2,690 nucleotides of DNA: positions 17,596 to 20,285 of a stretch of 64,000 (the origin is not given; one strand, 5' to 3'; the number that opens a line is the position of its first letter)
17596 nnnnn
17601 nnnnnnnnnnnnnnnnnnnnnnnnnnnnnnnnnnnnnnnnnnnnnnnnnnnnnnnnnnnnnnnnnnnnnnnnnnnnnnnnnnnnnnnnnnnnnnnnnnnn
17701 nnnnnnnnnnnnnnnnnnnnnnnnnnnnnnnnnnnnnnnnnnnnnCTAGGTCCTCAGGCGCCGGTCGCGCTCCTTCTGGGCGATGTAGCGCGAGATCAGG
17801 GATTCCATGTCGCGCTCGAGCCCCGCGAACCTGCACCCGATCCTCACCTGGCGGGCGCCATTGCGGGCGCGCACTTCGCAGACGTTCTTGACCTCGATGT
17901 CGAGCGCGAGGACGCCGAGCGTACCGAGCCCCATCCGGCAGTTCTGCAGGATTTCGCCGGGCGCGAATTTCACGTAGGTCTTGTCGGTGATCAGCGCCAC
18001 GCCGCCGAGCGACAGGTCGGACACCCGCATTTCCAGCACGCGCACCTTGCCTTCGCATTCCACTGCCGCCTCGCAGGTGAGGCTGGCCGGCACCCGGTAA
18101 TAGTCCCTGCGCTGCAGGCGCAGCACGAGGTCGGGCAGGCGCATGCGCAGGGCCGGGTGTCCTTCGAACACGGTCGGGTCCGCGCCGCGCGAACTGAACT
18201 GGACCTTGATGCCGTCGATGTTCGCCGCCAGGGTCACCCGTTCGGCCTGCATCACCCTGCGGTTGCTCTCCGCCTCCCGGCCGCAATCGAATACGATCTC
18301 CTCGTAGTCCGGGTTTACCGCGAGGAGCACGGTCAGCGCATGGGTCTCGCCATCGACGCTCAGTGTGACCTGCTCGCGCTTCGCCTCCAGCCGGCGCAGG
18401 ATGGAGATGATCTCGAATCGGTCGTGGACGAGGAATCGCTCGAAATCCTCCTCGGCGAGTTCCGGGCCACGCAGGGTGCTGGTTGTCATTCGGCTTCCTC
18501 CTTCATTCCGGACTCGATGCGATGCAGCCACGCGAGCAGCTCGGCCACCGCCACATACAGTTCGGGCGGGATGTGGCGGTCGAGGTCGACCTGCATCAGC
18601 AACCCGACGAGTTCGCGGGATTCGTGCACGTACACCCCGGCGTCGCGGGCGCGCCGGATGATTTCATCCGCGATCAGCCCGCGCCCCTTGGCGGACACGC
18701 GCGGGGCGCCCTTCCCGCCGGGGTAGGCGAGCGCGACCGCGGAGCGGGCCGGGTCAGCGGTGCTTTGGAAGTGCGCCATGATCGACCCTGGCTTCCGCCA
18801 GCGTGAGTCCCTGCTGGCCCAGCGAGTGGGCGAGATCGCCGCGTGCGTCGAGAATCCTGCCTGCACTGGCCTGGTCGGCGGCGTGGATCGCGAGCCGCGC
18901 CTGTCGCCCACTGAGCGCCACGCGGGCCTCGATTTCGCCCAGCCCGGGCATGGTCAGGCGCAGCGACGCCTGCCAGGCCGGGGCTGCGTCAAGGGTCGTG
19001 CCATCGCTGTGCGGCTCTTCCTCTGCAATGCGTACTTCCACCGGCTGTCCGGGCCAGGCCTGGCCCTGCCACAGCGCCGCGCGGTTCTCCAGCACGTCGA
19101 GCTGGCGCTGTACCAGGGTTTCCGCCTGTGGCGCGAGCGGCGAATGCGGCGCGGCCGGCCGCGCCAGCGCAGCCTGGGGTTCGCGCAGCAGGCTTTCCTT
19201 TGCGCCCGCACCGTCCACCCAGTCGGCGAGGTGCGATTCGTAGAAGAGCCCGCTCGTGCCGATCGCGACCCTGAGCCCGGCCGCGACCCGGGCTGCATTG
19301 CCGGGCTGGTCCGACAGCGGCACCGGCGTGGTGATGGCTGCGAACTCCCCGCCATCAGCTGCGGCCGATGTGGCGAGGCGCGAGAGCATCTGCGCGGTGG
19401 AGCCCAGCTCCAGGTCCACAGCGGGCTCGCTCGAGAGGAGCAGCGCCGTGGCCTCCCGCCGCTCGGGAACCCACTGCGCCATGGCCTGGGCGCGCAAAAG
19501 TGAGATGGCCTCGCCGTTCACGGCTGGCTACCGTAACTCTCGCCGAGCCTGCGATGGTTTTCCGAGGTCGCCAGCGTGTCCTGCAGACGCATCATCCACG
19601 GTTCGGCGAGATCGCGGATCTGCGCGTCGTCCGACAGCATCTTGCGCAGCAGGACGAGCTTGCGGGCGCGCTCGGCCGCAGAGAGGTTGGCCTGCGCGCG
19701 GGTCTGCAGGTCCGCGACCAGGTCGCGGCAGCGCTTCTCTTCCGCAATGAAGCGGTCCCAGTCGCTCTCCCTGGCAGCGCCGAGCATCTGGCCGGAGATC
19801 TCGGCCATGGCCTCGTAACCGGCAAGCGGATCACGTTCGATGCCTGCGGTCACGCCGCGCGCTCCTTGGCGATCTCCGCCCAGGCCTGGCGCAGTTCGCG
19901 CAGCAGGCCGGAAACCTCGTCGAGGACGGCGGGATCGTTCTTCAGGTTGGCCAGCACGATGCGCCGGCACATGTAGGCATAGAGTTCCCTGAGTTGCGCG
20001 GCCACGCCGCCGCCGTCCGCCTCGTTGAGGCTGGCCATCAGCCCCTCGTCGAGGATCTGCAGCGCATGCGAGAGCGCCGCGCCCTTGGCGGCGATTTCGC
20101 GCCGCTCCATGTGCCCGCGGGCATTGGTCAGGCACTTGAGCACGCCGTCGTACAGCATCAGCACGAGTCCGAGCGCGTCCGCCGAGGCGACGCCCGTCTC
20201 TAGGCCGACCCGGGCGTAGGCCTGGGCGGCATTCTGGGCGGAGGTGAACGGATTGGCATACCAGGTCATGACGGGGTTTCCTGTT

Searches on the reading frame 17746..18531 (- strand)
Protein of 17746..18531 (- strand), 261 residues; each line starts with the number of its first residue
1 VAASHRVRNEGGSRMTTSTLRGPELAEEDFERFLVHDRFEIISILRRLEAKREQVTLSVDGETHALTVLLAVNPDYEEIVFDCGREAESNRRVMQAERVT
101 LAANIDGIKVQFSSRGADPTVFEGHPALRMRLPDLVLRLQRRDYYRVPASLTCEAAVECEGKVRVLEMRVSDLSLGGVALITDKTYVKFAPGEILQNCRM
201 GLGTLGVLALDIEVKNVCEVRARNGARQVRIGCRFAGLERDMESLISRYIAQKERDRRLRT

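Call 5: search_protein_families(library=pfam, proteins=[window:17746-18531:-], max_evalue=0.01)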
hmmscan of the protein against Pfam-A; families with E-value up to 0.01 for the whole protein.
window:17746-18531:- (261 aa): 2 families
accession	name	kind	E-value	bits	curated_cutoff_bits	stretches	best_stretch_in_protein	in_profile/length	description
PF07317.18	PilZN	-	5.6e-26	91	23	1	33-138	1-107/107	Flagellar regulator YcgR, PilZN domain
PF07238.19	PilZ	-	6.2e-10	39.8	22.5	1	140-252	1-102/102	PilZ domain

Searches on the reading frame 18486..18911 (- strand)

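Call 5: search_protein_families(library=pfam, proteins=[window:18486-18911:-], max_evalue=0.01)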
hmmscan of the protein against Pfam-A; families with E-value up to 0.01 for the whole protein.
window:18486-18911:- (141 aa): 1 family
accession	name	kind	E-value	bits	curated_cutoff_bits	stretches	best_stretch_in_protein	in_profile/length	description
PF01312.24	Bac_export_2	-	2e-16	60.6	24.4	1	53-129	257-335/335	FlhB HrpN YscU SpaS Family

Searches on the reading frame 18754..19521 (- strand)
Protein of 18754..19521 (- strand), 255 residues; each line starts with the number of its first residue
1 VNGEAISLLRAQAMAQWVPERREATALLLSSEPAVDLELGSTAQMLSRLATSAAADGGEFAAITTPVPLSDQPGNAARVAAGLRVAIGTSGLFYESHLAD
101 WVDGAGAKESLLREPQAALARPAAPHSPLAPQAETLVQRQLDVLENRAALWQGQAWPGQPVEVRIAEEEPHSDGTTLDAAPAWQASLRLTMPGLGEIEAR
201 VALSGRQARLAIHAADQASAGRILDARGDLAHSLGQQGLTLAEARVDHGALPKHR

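Call 5: search_protein_families(library=pfam, proteins=[window:18754-19521:-], max_evalue=0.01)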
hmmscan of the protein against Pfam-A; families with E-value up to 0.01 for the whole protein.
window:18754-19521:- (255 aa): 1 family
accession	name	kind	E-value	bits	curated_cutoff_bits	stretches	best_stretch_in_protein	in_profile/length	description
PF02120.21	Flg_hook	-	6.5e-14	52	29.8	1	177-249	7-79/85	Flagellar hook-length control protein FliK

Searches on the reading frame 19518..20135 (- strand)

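Call 5: search_protein_families(library=pfam, proteins=[window:19518-20135:-], max_evalue=0.01)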
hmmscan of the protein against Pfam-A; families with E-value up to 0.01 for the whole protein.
window:19518-20135:- (205 aa): 1 family
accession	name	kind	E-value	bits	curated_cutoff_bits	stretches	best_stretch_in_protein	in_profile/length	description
PF05400.18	FliT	-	3.3e-20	73.1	29.5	1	117-201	1-85/85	Flagellar protein FliT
